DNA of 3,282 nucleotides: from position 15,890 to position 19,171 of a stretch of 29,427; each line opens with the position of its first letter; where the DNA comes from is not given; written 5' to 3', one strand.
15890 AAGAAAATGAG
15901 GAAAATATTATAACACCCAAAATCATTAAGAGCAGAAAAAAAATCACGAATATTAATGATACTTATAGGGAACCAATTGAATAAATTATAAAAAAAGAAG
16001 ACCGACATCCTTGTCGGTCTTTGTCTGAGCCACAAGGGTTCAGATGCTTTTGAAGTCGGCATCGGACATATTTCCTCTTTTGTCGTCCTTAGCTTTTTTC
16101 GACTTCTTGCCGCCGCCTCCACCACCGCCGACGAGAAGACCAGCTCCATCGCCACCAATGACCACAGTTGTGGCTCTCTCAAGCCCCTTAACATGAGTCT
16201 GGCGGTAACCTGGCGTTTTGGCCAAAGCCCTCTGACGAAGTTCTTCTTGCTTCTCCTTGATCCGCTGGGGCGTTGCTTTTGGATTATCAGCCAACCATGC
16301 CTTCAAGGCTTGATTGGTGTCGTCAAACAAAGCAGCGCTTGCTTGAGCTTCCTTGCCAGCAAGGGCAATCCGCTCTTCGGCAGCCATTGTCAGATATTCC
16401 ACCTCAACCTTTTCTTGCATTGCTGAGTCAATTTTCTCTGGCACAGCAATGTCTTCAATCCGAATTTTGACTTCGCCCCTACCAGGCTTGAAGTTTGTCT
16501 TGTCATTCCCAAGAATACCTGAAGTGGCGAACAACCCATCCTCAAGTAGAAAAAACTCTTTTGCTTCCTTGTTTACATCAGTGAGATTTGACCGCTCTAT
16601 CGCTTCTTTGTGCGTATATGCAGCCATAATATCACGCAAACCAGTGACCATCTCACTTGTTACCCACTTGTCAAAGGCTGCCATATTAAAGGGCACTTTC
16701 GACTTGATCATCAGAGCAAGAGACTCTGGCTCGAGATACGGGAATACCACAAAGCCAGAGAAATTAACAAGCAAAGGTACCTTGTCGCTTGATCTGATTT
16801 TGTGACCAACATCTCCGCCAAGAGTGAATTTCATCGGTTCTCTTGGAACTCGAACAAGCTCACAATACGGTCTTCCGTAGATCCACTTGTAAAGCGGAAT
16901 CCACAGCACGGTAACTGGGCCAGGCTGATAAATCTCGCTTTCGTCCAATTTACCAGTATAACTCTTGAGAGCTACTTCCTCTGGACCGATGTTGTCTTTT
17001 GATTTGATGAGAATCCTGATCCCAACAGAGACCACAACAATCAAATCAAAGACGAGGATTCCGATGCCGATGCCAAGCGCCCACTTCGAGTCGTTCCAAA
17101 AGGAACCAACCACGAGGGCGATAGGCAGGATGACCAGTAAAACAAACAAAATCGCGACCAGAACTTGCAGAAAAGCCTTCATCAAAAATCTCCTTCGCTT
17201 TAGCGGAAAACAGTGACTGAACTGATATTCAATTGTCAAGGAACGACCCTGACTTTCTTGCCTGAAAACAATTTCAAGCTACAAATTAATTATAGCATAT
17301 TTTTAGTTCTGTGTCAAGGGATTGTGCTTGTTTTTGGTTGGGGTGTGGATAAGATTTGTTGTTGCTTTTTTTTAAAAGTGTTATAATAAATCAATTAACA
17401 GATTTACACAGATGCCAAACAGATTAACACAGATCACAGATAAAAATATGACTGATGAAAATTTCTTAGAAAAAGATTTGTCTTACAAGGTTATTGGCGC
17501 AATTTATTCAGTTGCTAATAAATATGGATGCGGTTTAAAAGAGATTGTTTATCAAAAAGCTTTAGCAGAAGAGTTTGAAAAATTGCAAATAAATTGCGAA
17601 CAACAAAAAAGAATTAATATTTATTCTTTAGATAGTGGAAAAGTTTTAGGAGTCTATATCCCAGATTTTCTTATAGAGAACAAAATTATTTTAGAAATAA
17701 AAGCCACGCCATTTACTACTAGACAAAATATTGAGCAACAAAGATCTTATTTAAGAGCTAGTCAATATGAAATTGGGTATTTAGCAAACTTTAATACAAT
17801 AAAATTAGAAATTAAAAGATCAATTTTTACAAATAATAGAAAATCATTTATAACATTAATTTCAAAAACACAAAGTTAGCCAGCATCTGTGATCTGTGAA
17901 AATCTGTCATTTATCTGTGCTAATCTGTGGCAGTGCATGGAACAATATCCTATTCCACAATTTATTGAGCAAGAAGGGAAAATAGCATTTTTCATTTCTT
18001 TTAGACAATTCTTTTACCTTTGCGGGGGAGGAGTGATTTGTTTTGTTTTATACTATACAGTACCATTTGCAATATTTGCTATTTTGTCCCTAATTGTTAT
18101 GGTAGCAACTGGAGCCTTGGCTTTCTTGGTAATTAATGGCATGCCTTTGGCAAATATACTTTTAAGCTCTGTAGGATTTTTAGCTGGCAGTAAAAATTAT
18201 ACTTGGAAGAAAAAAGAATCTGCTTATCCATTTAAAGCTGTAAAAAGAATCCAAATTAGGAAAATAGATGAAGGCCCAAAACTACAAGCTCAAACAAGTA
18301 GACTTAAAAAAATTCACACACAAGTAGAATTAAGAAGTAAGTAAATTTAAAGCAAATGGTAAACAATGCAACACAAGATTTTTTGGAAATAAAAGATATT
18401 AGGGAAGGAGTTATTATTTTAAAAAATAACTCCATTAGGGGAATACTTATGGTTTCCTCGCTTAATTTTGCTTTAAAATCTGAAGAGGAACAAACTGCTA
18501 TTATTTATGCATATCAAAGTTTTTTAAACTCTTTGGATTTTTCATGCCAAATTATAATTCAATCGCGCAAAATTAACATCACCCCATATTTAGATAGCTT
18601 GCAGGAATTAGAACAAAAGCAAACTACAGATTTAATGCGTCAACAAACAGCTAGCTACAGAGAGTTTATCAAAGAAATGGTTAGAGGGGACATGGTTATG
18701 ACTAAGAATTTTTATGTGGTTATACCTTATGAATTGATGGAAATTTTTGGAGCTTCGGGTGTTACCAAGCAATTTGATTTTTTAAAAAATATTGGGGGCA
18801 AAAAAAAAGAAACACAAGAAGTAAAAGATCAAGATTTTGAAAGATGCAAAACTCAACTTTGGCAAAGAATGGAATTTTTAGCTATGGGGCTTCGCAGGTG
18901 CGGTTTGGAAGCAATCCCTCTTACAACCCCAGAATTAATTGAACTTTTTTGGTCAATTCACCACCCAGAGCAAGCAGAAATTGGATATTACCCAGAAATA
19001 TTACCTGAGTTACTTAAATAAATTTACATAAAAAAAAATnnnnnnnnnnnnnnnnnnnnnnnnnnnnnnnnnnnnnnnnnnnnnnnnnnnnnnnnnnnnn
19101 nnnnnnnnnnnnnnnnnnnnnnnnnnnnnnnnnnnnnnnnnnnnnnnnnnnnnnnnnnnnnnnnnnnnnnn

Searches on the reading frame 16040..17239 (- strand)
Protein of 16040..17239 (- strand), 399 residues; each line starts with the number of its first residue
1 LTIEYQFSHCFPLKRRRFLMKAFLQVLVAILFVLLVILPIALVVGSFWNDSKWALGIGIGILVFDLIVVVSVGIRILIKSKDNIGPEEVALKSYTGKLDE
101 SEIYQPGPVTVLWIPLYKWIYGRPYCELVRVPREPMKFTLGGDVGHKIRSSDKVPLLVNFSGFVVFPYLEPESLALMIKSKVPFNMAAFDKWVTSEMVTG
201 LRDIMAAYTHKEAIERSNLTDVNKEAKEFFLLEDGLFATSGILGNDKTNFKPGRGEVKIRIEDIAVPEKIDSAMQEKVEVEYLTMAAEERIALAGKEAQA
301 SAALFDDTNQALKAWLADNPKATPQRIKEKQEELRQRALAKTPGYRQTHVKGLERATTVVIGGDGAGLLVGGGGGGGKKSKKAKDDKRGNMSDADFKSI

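Call 39: search_protein_families(library=pfam, proteins=[window:16040-17239:-], max_evalue=0.01)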
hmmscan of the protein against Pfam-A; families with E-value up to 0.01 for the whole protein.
window:16040-17239:- (399 aa): 1 family
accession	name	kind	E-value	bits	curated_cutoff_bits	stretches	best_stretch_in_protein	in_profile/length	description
PF01145.31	Band_7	-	0.0046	17.5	23.6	0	84-294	3-172/176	SPFH domain / Band 7 family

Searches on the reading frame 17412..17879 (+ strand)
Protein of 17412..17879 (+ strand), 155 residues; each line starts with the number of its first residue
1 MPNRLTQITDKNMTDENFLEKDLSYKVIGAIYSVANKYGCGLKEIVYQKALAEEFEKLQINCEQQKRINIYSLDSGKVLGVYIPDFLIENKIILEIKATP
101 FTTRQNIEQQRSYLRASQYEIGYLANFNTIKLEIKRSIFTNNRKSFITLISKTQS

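Call 38: search_protein_families(library=pfam, proteins=[window:17412-17879:+], max_evalue=0.01)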
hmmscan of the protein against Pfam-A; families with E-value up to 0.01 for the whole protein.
window:17412-17879:+ (155 aa): 1 family
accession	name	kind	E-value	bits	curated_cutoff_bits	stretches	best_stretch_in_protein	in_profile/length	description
PF13366.12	PDDEXK_3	-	6.6e-29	101.1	22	1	21-136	1-116/117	PD-(D/E)XK nuclease superfamily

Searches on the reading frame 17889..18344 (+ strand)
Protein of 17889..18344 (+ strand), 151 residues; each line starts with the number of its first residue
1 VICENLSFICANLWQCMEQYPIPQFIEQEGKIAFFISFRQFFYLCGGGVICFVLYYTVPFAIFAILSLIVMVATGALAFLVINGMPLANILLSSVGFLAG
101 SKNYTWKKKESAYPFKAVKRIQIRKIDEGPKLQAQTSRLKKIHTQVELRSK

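Call 38: search_protein_families(library=pfam, proteins=[window:17889-18344:+], max_evalue=0.01)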
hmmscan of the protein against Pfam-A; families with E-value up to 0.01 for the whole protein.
window:17889-18344:+ (151 aa): 1 family
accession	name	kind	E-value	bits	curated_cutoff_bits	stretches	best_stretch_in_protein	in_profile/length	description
PF12666.12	PrgI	-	2.2e-07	31.7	27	1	22-95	2-79/91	PrgI family protein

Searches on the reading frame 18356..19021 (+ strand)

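Call 38: search_protein_families(library=pfam, proteins=[window:18356-19021:+], max_evalue=0.01)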
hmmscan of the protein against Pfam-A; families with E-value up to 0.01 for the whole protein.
window:18356-19021:+ (221 aa): 0 families

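Call 74: search_protein_families(library=ncbifam, proteins=[window:18356-19021:+], max_evalue=0.01)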
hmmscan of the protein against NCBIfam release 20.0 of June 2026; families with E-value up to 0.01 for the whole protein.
window:18356-19021:+ (221 aa): 3 families
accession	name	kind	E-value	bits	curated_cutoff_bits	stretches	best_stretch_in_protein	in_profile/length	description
NF045975.1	VirB4_plasma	equivalog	3.3e-10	38.3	590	1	3-123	101-233/894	Mbov_0397 family ICE element conjugal transfer ATPase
NF041427.1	TrsD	subfamily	2.2e-08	34.2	200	1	12-125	21-144/201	TrsD/TraD family conjugative transfer protein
NF045971.1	conju_CD1110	equivalog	1.1e-06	27.2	325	1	10-123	5-119/752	VirB4-like conjugal transfer ATPase, CD1110 family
